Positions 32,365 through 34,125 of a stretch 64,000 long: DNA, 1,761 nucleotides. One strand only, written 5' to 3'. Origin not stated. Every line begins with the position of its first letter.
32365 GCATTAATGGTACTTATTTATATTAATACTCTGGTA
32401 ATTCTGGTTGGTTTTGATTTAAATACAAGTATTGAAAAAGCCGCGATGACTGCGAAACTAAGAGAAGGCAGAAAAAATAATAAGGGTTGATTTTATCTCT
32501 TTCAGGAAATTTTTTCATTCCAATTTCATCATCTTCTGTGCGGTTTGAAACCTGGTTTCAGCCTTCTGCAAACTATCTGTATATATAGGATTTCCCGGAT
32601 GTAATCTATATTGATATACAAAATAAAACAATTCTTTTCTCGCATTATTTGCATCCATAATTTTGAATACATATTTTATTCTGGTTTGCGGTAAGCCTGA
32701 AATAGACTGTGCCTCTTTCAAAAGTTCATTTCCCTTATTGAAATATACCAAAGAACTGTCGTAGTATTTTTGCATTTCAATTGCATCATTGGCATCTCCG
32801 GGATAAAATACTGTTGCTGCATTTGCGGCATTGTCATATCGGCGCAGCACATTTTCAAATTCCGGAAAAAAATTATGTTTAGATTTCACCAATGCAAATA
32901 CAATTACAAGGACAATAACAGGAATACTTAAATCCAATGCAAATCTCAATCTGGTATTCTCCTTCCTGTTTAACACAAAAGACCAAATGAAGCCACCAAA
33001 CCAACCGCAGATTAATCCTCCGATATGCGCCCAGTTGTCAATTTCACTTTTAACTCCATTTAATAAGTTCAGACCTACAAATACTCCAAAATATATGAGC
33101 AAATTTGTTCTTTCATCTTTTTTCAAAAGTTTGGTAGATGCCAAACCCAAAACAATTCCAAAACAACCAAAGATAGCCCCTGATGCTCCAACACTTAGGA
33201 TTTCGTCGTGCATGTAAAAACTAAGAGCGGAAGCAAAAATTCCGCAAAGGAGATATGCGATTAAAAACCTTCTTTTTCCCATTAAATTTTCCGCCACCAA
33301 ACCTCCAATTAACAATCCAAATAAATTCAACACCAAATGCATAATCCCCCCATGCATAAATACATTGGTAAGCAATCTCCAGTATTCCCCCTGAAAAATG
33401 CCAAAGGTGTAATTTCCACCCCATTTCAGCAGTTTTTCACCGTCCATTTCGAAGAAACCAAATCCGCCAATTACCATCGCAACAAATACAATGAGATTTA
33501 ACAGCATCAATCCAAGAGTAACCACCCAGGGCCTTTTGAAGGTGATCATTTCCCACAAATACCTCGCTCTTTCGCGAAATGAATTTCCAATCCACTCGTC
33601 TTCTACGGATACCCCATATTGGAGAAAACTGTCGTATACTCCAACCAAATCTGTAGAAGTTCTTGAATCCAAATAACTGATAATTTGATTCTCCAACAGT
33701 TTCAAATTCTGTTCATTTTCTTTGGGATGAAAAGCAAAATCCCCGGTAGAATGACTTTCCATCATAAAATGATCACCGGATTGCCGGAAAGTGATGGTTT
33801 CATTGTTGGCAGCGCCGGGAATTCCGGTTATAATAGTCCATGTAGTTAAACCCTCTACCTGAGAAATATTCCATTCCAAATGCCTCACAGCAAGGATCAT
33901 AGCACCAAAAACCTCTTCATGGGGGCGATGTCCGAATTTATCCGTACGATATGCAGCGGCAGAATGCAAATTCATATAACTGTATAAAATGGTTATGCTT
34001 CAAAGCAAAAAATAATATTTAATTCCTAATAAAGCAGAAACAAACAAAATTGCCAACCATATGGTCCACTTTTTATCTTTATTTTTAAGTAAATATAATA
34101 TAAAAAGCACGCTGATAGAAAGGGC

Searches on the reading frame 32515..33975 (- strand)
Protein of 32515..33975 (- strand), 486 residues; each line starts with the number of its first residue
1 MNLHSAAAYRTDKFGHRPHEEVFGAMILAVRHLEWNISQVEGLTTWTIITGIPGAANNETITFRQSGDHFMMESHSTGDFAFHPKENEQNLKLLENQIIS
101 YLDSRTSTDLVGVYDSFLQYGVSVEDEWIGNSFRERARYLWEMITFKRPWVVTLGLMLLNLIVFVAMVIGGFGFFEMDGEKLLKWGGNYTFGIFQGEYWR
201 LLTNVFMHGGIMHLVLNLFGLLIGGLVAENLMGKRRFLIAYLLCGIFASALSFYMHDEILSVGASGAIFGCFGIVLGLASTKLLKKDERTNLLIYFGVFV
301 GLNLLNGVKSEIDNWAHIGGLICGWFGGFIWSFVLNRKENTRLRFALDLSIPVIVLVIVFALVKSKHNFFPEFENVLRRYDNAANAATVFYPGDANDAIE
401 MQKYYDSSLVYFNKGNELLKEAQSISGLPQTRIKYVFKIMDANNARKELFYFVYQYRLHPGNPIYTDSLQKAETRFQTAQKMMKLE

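Call 49: search_protein_families(library=pfam, proteins=[window:32515-33975:-], max_evalue=0.000001)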
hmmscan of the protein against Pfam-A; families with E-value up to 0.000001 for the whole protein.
window:32515-33975:- (486 aa): 1 family
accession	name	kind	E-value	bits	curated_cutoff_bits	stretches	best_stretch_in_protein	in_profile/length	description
PF01694.28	Rhomboid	-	1.1e-30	107.1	22.6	1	196-331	2-140/143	Rhomboid domain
